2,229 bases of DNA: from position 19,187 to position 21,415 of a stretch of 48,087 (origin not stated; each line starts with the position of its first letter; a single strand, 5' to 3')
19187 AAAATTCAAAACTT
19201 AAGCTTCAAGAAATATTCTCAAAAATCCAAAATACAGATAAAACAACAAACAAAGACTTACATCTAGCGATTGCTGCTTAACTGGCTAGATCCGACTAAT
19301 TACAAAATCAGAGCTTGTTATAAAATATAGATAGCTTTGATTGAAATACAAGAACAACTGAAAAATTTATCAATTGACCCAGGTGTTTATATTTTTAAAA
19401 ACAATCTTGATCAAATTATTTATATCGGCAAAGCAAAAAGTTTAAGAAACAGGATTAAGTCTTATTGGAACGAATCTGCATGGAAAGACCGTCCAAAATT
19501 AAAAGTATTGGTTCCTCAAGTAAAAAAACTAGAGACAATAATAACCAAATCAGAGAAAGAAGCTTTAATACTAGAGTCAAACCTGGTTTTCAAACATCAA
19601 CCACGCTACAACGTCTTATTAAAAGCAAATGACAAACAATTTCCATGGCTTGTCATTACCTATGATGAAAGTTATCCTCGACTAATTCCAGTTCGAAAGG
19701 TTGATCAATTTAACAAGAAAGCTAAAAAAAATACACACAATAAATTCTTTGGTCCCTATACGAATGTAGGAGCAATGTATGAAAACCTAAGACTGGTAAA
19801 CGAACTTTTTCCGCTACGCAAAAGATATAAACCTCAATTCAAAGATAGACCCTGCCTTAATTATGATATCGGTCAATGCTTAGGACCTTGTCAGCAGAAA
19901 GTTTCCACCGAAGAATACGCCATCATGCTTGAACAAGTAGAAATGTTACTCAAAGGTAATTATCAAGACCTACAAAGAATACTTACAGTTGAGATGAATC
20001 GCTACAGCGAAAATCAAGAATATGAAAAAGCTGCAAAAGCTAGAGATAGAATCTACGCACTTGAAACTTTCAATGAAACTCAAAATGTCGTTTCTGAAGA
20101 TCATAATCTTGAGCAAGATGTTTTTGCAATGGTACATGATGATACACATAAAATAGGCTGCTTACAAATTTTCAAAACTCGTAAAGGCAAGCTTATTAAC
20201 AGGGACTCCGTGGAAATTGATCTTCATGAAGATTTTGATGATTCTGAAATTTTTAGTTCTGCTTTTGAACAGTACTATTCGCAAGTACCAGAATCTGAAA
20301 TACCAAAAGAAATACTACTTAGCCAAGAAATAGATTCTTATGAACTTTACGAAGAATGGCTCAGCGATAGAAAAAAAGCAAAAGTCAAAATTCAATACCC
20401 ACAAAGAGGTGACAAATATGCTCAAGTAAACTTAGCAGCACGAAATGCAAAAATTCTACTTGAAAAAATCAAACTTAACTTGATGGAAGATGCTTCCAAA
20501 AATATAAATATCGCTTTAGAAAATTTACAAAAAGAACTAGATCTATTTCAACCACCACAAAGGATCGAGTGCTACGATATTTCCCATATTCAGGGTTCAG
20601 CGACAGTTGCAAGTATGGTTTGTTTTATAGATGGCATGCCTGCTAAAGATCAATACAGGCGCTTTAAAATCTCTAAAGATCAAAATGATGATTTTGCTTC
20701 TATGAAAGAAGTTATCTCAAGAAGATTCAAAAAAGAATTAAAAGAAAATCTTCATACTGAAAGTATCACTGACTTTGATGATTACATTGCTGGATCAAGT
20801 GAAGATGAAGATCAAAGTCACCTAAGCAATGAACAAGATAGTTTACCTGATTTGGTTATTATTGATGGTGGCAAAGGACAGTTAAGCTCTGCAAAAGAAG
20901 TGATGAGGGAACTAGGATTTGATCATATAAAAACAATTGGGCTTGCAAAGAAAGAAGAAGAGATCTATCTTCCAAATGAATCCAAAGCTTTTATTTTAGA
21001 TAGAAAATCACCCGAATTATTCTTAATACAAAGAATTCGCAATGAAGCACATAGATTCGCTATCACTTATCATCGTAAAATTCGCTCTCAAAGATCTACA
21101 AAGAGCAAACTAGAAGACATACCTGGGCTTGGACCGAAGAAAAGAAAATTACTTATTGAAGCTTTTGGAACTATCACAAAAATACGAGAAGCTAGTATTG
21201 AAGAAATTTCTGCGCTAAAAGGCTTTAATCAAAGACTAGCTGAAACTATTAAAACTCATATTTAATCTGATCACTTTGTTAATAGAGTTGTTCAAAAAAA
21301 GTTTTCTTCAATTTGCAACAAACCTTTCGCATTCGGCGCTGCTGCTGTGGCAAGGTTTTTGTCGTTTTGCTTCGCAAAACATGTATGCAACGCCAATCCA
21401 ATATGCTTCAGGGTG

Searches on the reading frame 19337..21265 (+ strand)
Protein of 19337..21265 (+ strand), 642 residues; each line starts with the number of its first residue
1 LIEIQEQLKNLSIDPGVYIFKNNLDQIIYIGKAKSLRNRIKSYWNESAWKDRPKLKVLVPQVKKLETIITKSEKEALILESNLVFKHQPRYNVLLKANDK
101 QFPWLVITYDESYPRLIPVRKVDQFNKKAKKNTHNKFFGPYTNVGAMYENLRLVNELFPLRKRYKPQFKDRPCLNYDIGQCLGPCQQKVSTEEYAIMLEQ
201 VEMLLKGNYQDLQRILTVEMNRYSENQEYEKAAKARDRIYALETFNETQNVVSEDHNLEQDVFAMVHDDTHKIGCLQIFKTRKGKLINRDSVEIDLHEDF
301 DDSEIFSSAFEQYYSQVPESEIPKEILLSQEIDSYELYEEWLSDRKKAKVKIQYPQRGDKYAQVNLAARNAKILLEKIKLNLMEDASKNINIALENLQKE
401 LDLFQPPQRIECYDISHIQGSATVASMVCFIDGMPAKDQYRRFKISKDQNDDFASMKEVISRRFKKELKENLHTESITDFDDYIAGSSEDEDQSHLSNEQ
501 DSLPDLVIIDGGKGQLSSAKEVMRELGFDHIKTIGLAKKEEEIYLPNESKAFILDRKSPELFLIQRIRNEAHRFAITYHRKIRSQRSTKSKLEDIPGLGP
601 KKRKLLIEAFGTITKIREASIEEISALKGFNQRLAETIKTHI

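Call 17: find_homologous_proteins(query=window:19337-21265:+, max_evalue=1e-30)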
Query window:19337-21265:+ (642 aa): 7968 proteins with E <= 1e-30 among 8000 candidates; the best 120 are listed.
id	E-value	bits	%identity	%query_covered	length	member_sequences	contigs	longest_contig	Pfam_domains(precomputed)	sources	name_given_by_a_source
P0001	0.0e+0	1429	100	100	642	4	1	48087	PF27096.1,PF14520.13,PF02151.26,PF01541.31,PF22920.3,PF08459.18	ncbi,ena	-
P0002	0.0e+0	1221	82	100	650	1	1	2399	PF27096.1,PF14520.13,PF02151.26,PF01541.31,PF22920.3,PF08459.18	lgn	-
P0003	0.0e+0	1216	82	100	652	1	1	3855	PF27096.1,PF14520.13,PF02151.26,PF01541.31,PF22920.3,PF08459.18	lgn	-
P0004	0.0e+0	1211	82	100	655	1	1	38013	PF27096.1,PF14520.13,PF02151.26,PF01541.31,PF22920.3,PF08459.18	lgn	-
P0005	0.0e+0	1207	82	100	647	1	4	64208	PF27096.1,PF14520.13,PF02151.26,PF01541.31,PF22920.3,PF08459.18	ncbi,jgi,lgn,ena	jgi:excinuclease ABC subunit C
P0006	0.0e+0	1182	82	100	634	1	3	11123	PF27096.1,PF14520.13,PF02151.26,PF01541.31,PF22920.3,PF08459.18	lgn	-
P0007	0.0e+0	1151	79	100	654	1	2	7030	PF27096.1,PF14520.13,PF02151.26,PF01541.31,PF22920.3,PF08459.18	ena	-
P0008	0.0e+0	1083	76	100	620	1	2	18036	PF27096.1,PF14520.13,PF02151.26,PF01541.31,PF22920.3,PF08459.18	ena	-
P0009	0.0e+0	1057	74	100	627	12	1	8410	PF27096.1,PF14520.13,PF02151.26,PF01541.31,PF22920.3,PF08459.18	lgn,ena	-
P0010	3.6e-285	965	66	100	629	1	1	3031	PF27096.1,PF14520.13,PF02151.26,PF01541.31,PF22920.3,PF08459.18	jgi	-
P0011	3.0e-279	946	66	100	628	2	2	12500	PF27096.1,PF14520.13,PF02151.26,PF01541.31,PF22920.3,PF08459.18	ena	-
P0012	4.4e-271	919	66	100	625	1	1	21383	PF12826.14,PF27096.1,PF14520.13,PF02151.26,PF01541.31,PF22920.3,PF00633.30,PF08459.18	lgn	-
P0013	7.9e-271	918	65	100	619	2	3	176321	PF12826.14,PF27096.1,PF14520.13,PF02151.26,PF01541.31,PF22920.3,PF08459.18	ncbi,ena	-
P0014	1.1e-270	918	64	100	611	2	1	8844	PF27096.1,PF14520.13,PF02151.26,PF01541.31,PF22920.3,PF08459.18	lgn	-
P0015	4.8e-268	909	64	100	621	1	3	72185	PF27096.1,PF14520.13,PF02151.26,PF01541.31,PF22920.3,PF00633.30,PF08459.18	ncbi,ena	-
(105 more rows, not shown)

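Call 19: find_encoding_contigs(protein=P0005, flank=10000, max_places=4)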
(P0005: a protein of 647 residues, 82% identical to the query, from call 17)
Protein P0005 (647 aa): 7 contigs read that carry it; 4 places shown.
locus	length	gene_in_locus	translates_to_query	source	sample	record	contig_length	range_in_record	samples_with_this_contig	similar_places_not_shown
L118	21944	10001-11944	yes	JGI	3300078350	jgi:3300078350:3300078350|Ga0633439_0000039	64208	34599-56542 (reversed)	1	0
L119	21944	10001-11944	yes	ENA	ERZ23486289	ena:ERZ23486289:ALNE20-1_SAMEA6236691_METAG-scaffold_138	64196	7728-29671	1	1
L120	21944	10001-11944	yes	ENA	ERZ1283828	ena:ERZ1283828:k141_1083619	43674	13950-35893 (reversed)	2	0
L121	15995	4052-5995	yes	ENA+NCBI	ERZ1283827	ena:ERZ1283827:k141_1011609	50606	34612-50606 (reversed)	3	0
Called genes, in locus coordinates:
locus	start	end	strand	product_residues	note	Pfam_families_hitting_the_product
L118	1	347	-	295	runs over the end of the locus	PF00696:AA_kinase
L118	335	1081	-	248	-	PF22935:RM44_endonuclase (weak), PF14622:Ribonucleas_3_3, PF00636:Ribonuclease_3, PF00035:dsrm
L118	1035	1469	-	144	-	PF00364:Biotin_lipoyl, PF01597:GCV_H (weak)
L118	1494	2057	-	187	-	PF08207:EFP_N, PF01132:EFP, PF09285:Elong-fact-P_C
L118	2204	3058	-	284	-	-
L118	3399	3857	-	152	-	-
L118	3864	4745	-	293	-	PF13413:HTH_25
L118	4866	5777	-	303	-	PF01509:TruB_N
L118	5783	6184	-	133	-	PF02033:RBFA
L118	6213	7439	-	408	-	PF00926:DHBP_synthase, PF00925:GTP_cyclohydro2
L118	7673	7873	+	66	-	-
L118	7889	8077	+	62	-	-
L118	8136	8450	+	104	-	-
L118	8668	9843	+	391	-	-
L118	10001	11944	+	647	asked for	PF01541:GIY-YIG, PF27096:UvrC_M, PF02151:UVR (weak), PF22920:UvrC_RNaseH, PF08459:UvrC_RNaseH_dom, PF14520:HHH_5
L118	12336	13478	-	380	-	PF00154:RecA_N, PF08423:Rad51, PF06745:ATPase (weak), PF13481:AAA_25 (faint), PF27531:MT3502_N (faint), PF21096:RecA_C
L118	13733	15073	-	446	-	PF02812:ELFV_dehydrog_N, PF00208:ELFV_dehydrog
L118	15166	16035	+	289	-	PF00849:PseudoU_synth_2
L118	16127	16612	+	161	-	-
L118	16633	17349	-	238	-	PF01209:Ubie_methyltran, PF13489:Methyltransf_23, PF13847:Methyltransf_31, PF08241:Methyltransf_11, PF08242:Methyltransf_12, PF13649:Methyltransf_25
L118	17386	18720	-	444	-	PF00561:Abhydrolase_1 (faint), PF12146:Hydrolase_4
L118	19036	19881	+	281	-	PF00669:Flagellin_N, PF00700:Flagellin_C (weak)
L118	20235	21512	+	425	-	-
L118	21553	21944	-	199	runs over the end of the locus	PF00588:SpoU_methylase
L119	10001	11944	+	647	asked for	PF01541:GIY-YIG, PF27096:UvrC_M, PF02151:UVR (weak), PF22920:UvrC_RNaseH, PF08459:UvrC_RNaseH_dom, PF14520:HHH_5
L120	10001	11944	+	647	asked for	PF01541:GIY-YIG, PF27096:UvrC_M, PF02151:UVR (weak), PF22920:UvrC_RNaseH, PF08459:UvrC_RNaseH_dom, PF14520:HHH_5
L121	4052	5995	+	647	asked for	PF01541:GIY-YIG, PF27096:UvrC_M, PF02151:UVR (weak), PF22920:UvrC_RNaseH, PF08459:UvrC_RNaseH_dom, PF14520:HHH_5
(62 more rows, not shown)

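Call 20: find_encoding_contigs(protein=P0004, flank=10000, max_places=4)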
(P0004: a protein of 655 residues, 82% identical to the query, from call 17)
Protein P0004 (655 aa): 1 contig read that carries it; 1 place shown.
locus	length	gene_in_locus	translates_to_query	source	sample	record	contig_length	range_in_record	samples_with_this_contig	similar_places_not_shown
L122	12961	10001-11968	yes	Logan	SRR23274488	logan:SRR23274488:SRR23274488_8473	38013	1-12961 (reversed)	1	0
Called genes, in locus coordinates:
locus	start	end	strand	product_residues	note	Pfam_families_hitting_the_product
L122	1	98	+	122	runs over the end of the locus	-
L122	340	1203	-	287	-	PF00696:AA_kinase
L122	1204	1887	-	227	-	PF22935:RM44_endonuclase (weak), PF14622:Ribonucleas_3_3, PF00636:Ribonuclease_3, PF00035:dsrm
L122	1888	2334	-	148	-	PF00364:Biotin_lipoyl, PF01597:GCV_H (weak)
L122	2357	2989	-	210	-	PF08207:EFP_N, PF01132:EFP, PF09285:Elong-fact-P_C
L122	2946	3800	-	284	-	-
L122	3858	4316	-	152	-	-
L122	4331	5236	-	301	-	PF13413:HTH_25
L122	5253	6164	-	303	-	PF01509:TruB_N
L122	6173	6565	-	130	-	PF02033:RBFA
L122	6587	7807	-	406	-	PF00926:DHBP_synthase, PF00925:GTP_cyclohydro2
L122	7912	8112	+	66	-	-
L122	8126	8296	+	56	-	-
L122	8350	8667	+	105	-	-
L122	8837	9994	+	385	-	-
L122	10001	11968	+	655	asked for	PF01541:GIY-YIG, PF27096:UvrC_M, PF02151:UVR, PF22920:UvrC_RNaseH, PF08459:UvrC_RNaseH_dom, PF14520:HHH_5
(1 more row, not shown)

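Call 42: find_encoding_contigs(protein=P0006, flank=10000, max_places=4)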
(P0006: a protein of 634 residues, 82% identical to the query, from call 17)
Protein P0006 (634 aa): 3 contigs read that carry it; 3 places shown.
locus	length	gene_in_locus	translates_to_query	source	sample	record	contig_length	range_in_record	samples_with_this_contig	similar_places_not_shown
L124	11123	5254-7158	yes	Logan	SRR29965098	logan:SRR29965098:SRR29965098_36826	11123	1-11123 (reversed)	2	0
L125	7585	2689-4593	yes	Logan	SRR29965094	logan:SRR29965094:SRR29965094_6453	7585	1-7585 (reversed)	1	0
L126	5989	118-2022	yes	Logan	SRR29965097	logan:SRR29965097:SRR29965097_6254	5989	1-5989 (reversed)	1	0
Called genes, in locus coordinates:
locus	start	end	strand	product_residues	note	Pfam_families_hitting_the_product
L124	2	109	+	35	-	?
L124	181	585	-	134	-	PF13413:HTH_25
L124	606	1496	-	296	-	PF01509:TruB_N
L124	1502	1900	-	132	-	PF02033:RBFA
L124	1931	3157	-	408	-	PF00926:DHBP_synthase, PF00925:GTP_cyclohydro2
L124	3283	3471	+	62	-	-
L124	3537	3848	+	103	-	-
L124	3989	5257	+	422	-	-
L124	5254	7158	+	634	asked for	PF01541:GIY-YIG, PF27096:UvrC_M, PF02151:UVR (weak), PF22920:UvrC_RNaseH, PF08459:UvrC_RNaseH_dom, PF14520:HHH_5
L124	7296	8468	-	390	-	PF06745:ATPase (faint), PF00154:RecA_N, PF08423:Rad51, PF13481:AAA_25 (faint), PF27531:MT3502_N (faint), PF21096:RecA_C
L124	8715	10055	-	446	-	PF02812:ELFV_dehydrog_N, PF00208:ELFV_dehydrog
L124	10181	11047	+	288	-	PF00849:PseudoU_synth_2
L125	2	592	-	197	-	?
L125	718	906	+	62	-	-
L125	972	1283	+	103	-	-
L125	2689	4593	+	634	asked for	PF01541:GIY-YIG, PF27096:UvrC_M, PF02151:UVR (weak), PF22920:UvrC_RNaseH, PF08459:UvrC_RNaseH_dom, PF14520:HHH_5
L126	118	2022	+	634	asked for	PF01541:GIY-YIG, PF27096:UvrC_M, PF02151:UVR (weak), PF22920:UvrC_RNaseH, PF08459:UvrC_RNaseH_dom, PF14520:HHH_5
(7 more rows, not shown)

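Call 43: find_encoding_contigs(protein=P0008, flank=10000, max_places=4)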
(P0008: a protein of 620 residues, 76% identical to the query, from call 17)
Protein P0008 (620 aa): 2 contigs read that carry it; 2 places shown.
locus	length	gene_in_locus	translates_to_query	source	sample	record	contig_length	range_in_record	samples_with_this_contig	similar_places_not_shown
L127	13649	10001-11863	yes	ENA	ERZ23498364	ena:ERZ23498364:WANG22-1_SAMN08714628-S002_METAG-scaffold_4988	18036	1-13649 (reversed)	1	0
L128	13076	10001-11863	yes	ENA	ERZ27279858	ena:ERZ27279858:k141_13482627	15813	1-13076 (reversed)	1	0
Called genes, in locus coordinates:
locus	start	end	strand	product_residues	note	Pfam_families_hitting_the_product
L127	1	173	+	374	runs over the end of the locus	PF02463:SMC_N, PF13175:AAA_15 (weak), PF13476:AAA_23 (weak), PF13304:AAA_21 (weak)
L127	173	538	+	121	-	PF05258:DciA (weak)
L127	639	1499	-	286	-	PF00696:AA_kinase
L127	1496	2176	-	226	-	PF22935:RM44_endonuclase, PF14622:Ribonucleas_3_3, PF00636:Ribonuclease_3, PF00035:dsrm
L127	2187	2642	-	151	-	PF25984:BSH_YknX (faint), PF00364:Biotin_lipoyl, PF01597:GCV_H (weak)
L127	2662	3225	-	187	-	PF08207:EFP_N, PF01132:EFP, PF09285:Elong-fact-P_C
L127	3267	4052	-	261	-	-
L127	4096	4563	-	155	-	-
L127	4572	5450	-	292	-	PF12844:HTH_19, PF01381:HTH_3 (faint), PF13413:HTH_25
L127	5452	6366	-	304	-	PF01509:TruB_N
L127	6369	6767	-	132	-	PF02033:RBFA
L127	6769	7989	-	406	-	PF00926:DHBP_synthase, PF00925:GTP_cyclohydro2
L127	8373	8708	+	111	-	-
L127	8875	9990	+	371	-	-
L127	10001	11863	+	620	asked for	PF01541:GIY-YIG, PF27096:UvrC_M, PF02151:UVR (weak), PF22920:UvrC_RNaseH, PF08459:UvrC_RNaseH_dom, PF14520:HHH_5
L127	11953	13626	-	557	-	-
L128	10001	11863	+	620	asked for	PF01541:GIY-YIG, PF27096:UvrC_M, PF02151:UVR (weak), PF22920:UvrC_RNaseH, PF08459:UvrC_RNaseH_dom, PF14520:HHH_5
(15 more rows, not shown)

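Call 54: find_encoding_contigs(protein=P0122, flank=10000, max_places=6)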
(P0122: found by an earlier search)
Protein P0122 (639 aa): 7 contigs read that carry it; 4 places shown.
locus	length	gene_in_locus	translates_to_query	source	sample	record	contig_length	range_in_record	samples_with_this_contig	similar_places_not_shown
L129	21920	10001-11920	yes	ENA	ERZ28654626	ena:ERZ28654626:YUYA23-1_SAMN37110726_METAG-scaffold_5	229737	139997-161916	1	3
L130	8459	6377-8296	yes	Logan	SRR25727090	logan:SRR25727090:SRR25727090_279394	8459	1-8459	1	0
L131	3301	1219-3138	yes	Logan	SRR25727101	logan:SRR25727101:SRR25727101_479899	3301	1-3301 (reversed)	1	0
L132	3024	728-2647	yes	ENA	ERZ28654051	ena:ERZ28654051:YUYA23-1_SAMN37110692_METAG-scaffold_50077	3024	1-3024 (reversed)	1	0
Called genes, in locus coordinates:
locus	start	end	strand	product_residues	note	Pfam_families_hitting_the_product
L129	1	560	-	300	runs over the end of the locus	PF00696:AA_kinase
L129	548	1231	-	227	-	PF22935:RM44_endonuclase, PF14622:Ribonucleas_3_3, PF00636:Ribonuclease_3, PF00035:dsrm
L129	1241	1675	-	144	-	PF01597:GCV_H (faint), PF00364:Biotin_lipoyl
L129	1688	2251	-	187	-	PF08207:EFP_N, PF01132:EFP, PF09285:Elong-fact-P_C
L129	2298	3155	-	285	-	-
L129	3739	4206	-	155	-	-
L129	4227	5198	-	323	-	PF13413:HTH_25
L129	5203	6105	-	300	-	PF01509:TruB_N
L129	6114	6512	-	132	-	PF02033:RBFA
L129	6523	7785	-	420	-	PF00926:DHBP_synthase, PF00925:GTP_cyclohydro2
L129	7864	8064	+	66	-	-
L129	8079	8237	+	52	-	-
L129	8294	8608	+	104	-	-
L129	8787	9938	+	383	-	-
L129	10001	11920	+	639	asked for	PF01541:GIY-YIG, PF27096:UvrC_M, PF02151:UVR (weak), PF22920:UvrC_RNaseH, PF08459:UvrC_RNaseH_dom, PF14520:HHH_5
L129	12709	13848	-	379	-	PF00154:RecA_N, PF08423:Rad51, PF06745:ATPase (weak), PF13481:AAA_25 (faint), PF21096:RecA_C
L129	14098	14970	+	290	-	-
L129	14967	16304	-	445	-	PF02812:ELFV_dehydrog_N, PF00208:ELFV_dehydrog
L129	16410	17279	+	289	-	PF00849:PseudoU_synth_2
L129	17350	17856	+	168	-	-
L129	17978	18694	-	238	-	PF01209:Ubie_methyltran, PF13489:Methyltransf_23, PF13847:Methyltransf_31, PF08241:Methyltransf_11, PF08242:Methyltransf_12, PF13649:Methyltransf_25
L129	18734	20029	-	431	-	PF12146:Hydrolase_4, PF05990:DUF900 (weak)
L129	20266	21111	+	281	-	PF00669:Flagellin_N, PF00700:Flagellin_C (weak)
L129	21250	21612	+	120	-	-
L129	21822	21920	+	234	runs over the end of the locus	-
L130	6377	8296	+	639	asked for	PF01541:GIY-YIG, PF27096:UvrC_M, PF02151:UVR (weak), PF22920:UvrC_RNaseH, PF08459:UvrC_RNaseH_dom, PF14520:HHH_5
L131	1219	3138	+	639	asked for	PF01541:GIY-YIG, PF27096:UvrC_M, PF02151:UVR (weak), PF22920:UvrC_RNaseH, PF08459:UvrC_RNaseH_dom, PF14520:HHH_5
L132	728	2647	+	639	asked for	PF01541:GIY-YIG, PF27096:UvrC_M, PF02151:UVR (weak), PF22920:UvrC_RNaseH, PF08459:UvrC_RNaseH_dom, PF14520:HHH_5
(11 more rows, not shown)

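Call 62: find_encoding_contigs(protein=P0126, flank=10000, max_places=6)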
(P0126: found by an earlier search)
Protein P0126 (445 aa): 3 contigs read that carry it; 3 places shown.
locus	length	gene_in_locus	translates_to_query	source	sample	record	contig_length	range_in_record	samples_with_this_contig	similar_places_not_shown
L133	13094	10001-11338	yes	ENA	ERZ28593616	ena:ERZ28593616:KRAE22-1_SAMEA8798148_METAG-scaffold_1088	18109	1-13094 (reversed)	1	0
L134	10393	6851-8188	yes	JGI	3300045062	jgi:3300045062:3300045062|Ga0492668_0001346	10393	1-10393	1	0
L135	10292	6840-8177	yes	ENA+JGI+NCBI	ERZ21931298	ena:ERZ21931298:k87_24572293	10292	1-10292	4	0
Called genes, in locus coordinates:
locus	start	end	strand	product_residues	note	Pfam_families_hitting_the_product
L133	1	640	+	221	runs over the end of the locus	PF00557:Peptidase_M24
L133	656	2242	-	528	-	PF03098:An_peroxidase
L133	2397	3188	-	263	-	PF04402:SIMPL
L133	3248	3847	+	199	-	PF00588:SpoU_methylase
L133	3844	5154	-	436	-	-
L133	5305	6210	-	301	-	PF00669:Flagellin_N, PF00700:Flagellin_C (weak)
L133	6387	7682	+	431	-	PF12146:Hydrolase_4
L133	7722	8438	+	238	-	PF01209:Ubie_methyltran, PF13489:Methyltransf_23, PF13847:Methyltransf_31, PF08241:Methyltransf_11, PF08242:Methyltransf_12, PF13649:Methyltransf_25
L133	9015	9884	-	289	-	PF00849:PseudoU_synth_2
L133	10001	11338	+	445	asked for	PF02812:ELFV_dehydrog_N, PF00208:ELFV_dehydrog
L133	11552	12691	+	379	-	PF00154:RecA_N, PF08423:Rad51, PF06745:ATPase (weak), PF13481:AAA_25 (faint), PF21096:RecA_C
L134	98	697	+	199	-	PF00588:SpoU_methylase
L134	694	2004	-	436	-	-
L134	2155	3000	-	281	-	PF00669:Flagellin_N, PF00700:Flagellin_C (weak)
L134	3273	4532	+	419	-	PF12146:Hydrolase_4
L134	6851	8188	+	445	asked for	PF02812:ELFV_dehydrog_N, PF00208:ELFV_dehydrog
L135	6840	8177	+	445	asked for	PF02812:ELFV_dehydrog_N, PF00208:ELFV_dehydrog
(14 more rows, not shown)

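Call 63: find_encoding_contigs(protein=P0121, flank=10000, max_places=6)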
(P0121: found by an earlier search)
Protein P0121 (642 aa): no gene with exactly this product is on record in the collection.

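Call 82: search_protein_families(library=pfam, proteins=[L129:14098-14970:+, L127:11953-13626:-], max_evalue=0.1)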
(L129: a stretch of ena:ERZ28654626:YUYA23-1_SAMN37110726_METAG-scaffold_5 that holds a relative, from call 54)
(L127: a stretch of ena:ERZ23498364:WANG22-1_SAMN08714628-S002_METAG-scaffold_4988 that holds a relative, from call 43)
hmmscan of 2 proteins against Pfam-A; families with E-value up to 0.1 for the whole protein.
L129:14098-14970:+ (290 aa): 1 family
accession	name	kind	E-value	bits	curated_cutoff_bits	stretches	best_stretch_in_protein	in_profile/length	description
PF24072.1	T7_gp14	-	0.039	14.3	27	1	52-134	75-160/187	T7 virus internal virion protein gp14 family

L127:11953-13626:- (557 aa): 0 families
